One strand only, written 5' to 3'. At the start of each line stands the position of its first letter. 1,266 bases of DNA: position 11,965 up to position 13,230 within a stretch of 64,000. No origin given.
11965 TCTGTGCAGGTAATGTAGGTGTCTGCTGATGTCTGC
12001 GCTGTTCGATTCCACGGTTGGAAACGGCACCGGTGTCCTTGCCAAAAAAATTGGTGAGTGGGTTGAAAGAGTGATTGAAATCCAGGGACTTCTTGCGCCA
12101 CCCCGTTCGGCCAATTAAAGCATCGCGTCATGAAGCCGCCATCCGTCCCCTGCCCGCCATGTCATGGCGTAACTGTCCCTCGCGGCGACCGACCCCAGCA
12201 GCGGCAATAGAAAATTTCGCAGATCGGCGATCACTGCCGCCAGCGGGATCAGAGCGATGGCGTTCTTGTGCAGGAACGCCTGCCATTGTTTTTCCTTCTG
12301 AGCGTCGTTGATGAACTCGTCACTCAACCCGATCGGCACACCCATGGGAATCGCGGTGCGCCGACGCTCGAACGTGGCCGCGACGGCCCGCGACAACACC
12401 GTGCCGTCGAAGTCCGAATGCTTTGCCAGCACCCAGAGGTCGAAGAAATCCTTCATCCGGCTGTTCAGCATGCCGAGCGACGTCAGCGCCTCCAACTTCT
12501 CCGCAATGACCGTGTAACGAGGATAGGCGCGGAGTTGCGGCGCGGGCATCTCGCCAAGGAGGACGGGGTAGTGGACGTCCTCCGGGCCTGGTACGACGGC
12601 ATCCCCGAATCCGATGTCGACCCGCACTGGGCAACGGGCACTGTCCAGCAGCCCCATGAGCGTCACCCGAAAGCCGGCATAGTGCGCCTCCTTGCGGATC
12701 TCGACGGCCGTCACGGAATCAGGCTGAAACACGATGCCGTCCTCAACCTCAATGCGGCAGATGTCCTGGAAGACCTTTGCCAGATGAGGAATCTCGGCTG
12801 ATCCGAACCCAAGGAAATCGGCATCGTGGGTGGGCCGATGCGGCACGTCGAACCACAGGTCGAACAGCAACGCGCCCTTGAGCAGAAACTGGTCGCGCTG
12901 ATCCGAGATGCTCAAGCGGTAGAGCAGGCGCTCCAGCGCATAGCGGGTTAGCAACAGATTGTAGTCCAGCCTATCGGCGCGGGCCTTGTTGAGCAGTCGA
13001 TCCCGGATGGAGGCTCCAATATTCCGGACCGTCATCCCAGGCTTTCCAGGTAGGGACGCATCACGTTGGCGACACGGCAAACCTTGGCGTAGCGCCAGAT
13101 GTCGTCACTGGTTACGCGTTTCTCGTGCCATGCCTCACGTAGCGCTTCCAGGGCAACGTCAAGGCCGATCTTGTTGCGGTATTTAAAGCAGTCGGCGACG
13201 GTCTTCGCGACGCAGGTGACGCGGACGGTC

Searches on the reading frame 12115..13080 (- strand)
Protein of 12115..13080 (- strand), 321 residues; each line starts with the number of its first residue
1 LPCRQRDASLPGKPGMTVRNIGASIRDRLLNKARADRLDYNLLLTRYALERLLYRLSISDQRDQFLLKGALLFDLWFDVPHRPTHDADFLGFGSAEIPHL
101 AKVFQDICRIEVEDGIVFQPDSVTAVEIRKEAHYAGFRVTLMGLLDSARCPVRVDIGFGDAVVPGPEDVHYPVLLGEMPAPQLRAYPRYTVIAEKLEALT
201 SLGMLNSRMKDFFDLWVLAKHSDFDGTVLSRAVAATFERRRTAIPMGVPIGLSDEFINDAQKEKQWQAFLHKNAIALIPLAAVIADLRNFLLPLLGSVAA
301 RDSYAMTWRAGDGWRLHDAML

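Call 10: search_protein_families(library=pfam, proteins=[window:12115-13080:-], max_evalue=0.01)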
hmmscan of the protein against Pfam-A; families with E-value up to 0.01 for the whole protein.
window:12115-13080:- (321 aa): 1 family
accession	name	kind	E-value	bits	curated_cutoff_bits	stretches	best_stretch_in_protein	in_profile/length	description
PF08843.17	AbiEii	-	2.9e-49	168.6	22.5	1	51-272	1-222/238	Nucleotidyl transferase AbiEii toxin, Type IV TA system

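Call 67: find_homologous_proteins(query=window:12115-13035:-, max_evalue=1e-30)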
Query window:12115-13035:- (306 aa): 7995 proteins with E <= 1e-30 among 8000 candidates; the best 120 are listed.
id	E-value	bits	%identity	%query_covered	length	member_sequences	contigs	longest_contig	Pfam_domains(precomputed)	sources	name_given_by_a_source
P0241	2.9e-196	669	97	100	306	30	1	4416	PF08843.18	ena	-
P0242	3.0e-170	583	85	98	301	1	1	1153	PF08843.18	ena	-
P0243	4.2e-170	583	84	98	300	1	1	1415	PF08843.18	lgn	-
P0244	8.1e-170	582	84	98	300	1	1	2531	PF08843.18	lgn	-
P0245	4.6e-169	579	83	98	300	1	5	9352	PF08843.18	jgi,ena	-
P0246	1.6e-168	578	83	98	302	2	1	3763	PF08843.18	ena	-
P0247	2.4e-168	577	83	98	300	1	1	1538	PF08843.18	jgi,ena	-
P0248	2.8e-168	577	83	98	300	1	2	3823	PF08843.18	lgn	-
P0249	3.4e-168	577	83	98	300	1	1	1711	PF08843.18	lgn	-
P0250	4.8e-168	576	83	98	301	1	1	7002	PF08843.18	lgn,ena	-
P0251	4.9e-168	576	84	98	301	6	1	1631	PF08843.18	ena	-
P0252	8.6e-168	575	83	98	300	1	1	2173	PF08843.18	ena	-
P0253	1.0e-167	575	82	98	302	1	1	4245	PF08843.18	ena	-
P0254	4.6e-167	573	84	98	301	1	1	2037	PF08843.18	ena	-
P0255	4.7e-167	573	83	98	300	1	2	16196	PF08843.18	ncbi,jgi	jgi:hypothetical protein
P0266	1.6e-164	564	82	98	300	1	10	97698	PF08843.18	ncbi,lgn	-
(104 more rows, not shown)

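Call 68: find_encoding_contigs(protein=P0241, flank=5000, max_places=3)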
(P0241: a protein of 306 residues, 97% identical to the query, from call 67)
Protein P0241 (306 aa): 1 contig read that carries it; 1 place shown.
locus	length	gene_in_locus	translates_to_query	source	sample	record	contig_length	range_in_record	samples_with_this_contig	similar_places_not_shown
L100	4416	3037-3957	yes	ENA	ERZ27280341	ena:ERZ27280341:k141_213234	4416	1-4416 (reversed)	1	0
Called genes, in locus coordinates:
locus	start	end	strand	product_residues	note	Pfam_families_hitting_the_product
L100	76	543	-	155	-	-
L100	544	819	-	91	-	PF01850:PIN (weak)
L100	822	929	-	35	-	-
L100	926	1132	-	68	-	PF04014:MazE_antitoxin (weak)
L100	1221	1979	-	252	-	-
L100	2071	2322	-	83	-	-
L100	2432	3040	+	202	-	PF17194:AbiEi_3_N, PF13338:AbiEi_4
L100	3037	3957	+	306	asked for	PF08843:AbiEii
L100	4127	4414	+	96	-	?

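Call 69: find_encoding_contigs(protein=P0266, flank=4000, max_places=2)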
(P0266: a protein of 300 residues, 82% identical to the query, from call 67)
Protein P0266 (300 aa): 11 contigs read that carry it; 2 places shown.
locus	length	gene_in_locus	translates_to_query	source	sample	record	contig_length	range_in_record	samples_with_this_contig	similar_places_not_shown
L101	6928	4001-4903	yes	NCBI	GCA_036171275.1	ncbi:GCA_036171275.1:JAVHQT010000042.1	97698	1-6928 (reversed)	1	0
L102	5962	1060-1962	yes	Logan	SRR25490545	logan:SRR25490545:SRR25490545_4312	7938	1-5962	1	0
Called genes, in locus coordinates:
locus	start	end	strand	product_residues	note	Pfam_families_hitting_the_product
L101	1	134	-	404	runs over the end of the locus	-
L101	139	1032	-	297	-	PF06114:Peptidase_M78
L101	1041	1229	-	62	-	-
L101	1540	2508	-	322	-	-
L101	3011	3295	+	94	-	PF00216:Bac_DNA_binding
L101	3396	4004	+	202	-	PF13338:AbiEi_4, PF17194:AbiEi_3_N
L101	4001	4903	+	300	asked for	PF08843:AbiEii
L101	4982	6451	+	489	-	PF18862:ApeA_NTD1, PF18739:HEPN_Apea (weak)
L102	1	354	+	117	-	?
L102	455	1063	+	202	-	PF13338:AbiEi_4, PF17194:AbiEi_3_N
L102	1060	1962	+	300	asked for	PF08843:AbiEii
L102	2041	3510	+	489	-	PF18862:ApeA_NTD1, PF18739:HEPN_Apea (weak)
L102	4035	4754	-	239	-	PF00239:Resolvase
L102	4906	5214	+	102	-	PF08681:TacA1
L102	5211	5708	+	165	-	PF00583:Acetyltransf_1, PF13673:Acetyltransf_10 (weak), PF13508:Acetyltransf_7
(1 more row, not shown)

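Call 70: find_encoding_contigs(protein=P0255, flank=4000, max_places=2)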
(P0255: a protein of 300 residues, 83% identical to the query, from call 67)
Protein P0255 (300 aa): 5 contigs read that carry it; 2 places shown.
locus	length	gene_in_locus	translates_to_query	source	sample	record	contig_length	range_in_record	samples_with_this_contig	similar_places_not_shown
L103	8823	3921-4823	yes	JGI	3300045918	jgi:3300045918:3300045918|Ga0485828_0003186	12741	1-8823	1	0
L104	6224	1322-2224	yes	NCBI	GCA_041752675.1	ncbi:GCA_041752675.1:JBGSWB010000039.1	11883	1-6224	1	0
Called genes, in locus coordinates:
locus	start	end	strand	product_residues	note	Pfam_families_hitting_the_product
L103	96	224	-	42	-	-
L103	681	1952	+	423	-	PF22483:Mu-transpos_C_2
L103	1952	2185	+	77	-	-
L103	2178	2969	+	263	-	PF01695:IstB_IS21, PF00308:Bac_DnaA (weak)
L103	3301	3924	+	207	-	PF13338:AbiEi_4, PF17194:AbiEi_3_N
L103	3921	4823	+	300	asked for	PF08843:AbiEii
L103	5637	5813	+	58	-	-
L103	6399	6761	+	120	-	PF04542:Sigma70_r2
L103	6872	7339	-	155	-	PF13682:CZB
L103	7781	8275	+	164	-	PF00072:Response_reg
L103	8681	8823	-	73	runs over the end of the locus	-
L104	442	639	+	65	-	-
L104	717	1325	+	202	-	PF13338:AbiEi_4, PF17194:AbiEi_3_N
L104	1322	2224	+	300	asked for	PF08843:AbiEii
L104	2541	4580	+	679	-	PF05226:CHASE2, PF00211:Guanylate_cyc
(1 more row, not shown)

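Call 73: search_protein_families(library=ncbifam, proteins=[L100:4127-4414:+], max_evalue=0.01)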
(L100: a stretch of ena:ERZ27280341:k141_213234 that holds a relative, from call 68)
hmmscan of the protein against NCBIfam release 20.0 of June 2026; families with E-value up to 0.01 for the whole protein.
L100:4127-4414:+ (96 aa): 7 families
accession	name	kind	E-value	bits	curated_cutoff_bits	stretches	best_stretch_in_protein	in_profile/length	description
TIGR04093.1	cas1_CYANO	exception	2.4e-20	72.8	385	1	31-96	138-202/334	type I-D CRISPR-associated endonuclease Cas1d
NF049935.1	cas4g_cas1g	exception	6.6e-19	67.8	560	1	29-96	341-414/546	CRISPR-associated endonuclease Cas4g/Cas1g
TIGR00287.1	cas1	equivalog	3.6e-17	62.4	71.7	1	33-96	137-200/327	CRISPR-associated endonuclease Cas1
TIGR03640.1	cas1_DVULG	exception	1.3e-16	60.8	385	1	30-96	139-208/340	type I-C CRISPR-associated endonuclease Cas1c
TIGR03983.1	cas1_MYXAN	equivalog_domain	7.5e-15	54.7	358.05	1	33-96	147-214/347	type I-MYXAN CRISPR-associated endonuclease Cas1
TIGR03641.1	cas1_HMARI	exception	6.7e-10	38.8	304.1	1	31-95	127-191/324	type I-B CRISPR-associated endonuclease Cas1b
TIGR04329.1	cas1_PREFRAN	exception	1.4e-06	27.6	300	1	26-96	131-197/317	type V CRISPR-associated endonuclease Cas1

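Call 81: list_cluster_members(proteins=[P0001, window:12115-13035:-])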
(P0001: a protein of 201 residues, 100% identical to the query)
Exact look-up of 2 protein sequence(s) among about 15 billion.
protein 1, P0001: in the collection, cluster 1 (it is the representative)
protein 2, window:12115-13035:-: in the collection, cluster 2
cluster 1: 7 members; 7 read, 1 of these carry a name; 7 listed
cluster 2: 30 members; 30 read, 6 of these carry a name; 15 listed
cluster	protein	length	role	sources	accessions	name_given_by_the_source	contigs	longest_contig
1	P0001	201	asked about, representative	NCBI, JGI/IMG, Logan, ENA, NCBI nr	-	-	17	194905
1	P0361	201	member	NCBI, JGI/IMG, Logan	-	CRISPR-associated protein Cas6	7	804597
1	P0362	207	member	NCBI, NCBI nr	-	-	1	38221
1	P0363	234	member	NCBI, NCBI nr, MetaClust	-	-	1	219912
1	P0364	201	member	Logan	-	-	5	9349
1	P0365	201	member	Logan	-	-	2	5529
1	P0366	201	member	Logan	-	-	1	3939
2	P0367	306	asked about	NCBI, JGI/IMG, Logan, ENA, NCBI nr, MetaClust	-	-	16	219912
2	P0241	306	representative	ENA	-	-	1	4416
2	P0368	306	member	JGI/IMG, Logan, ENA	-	predicted nucleotidyltransferase component of viral defense system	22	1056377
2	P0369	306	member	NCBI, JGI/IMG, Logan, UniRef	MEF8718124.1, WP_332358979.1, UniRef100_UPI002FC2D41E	MAG: nucleotidyl transferase AbiEii/AbiGii toxin family protein [Candidatus ... | predicted nucleotidyltransferase component of viral defense system | nucleotidyl transferase AbiEii/AbiGii toxin family protein n=1 Tax=Candidatus ...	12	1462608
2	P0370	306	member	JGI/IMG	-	hypothetical protein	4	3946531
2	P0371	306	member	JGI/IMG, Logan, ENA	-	hypothetical protein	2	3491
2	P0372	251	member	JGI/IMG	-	predicted nucleotidyltransferase component of viral defense system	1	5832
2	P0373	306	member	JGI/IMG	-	hypothetical protein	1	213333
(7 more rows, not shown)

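Call 85: search_protein_families(library=ncbifam, proteins=[L110:7091-7810:+, L110:7821-8105:+, L109:7091-8101:+, L108:2069-2374:+, L108:1243-1716:-], max_evalue=0.001)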
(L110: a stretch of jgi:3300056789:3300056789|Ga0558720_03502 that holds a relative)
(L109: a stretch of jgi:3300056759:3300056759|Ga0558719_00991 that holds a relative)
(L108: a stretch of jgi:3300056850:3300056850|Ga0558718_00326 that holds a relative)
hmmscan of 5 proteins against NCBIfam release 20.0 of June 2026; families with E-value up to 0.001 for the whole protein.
L110:7091-7810:+ (239 aa): 8 families
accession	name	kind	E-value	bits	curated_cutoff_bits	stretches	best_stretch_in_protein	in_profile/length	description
NF049935.1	cas4g_cas1g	exception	7.5e-43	146.8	560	1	29-181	341-500/546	CRISPR-associated endonuclease Cas4g/Cas1g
TIGR00287.1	cas1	equivalog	8.7e-39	133.5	71.7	1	34-181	138-286/327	CRISPR-associated endonuclease Cas1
TIGR03640.1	cas1_DVULG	exception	2.8e-37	128.7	385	1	30-180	139-294/340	type I-C CRISPR-associated endonuclease Cas1c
TIGR04093.1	cas1_CYANO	exception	4.7e-37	127.7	385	1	33-181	139-288/334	type I-D CRISPR-associated endonuclease Cas1d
TIGR03983.1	cas1_MYXAN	equivalog_domain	7.7e-27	94.1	358.05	1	33-179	147-299/347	type I-MYXAN CRISPR-associated endonuclease Cas1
TIGR03641.1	cas1_HMARI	exception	9.8e-24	84.2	304.1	1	32-181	128-278/324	type I-B CRISPR-associated endonuclease Cas1b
TIGR04329.1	cas1_PREFRAN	exception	5.9e-22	78.2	300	1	26-164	131-265/317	type V CRISPR-associated endonuclease Cas1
TIGR03639.1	cas1_NMENI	exception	4.6e-10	39.3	120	1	52-149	144-232/278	type II CRISPR-associated endonuclease Cas1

L110:7821-8105:+ (94 aa): 1 family
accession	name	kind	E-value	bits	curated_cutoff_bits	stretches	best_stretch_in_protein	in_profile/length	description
TIGR01573.1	cas2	equivalog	0.00022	21.4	24.5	1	1-72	1-76/96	CRISPR-associated endonuclease Cas2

L109:7091-8101:+ (336 aa): 8 families
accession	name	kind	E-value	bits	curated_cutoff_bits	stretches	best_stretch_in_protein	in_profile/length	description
NF049935.1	cas4g_cas1g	exception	1.1e-42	146.3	560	1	29-176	341-495/546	CRISPR-associated endonuclease Cas4g/Cas1g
TIGR00287.1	cas1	equivalog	1.2e-38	133.1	71.7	1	34-174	138-279/327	CRISPR-associated endonuclease Cas1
TIGR03640.1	cas1_DVULG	exception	8e-38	130.5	385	1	30-175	139-289/340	type I-C CRISPR-associated endonuclease Cas1c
TIGR04093.1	cas1_CYANO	exception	8.3e-37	126.9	385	1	33-173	139-280/334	type I-D CRISPR-associated endonuclease Cas1d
TIGR03983.1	cas1_MYXAN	equivalog_domain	4.1e-27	95.1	358.05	1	33-176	147-296/347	type I-MYXAN CRISPR-associated endonuclease Cas1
TIGR03641.1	cas1_HMARI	exception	6.4e-24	84.8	304.1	1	32-175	128-272/324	type I-B CRISPR-associated endonuclease Cas1b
TIGR04329.1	cas1_PREFRAN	exception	2.2e-22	79.5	300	1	26-163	131-264/317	type V CRISPR-associated endonuclease Cas1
TIGR03639.1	cas1_NMENI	exception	5.7e-11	42.2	120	1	53-149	145-232/278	type II CRISPR-associated endonuclease Cas1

L108:2069-2374:+ (101 aa): 0 families

L108:1243-1716:- (157 aa): 1 family
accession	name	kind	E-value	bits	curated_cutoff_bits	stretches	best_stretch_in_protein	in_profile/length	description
TIGR02584.1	cas_NE0113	equivalog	4e-39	134.8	80.65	1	15-154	1-142/209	CRISPR-associated ring nuclease Csm6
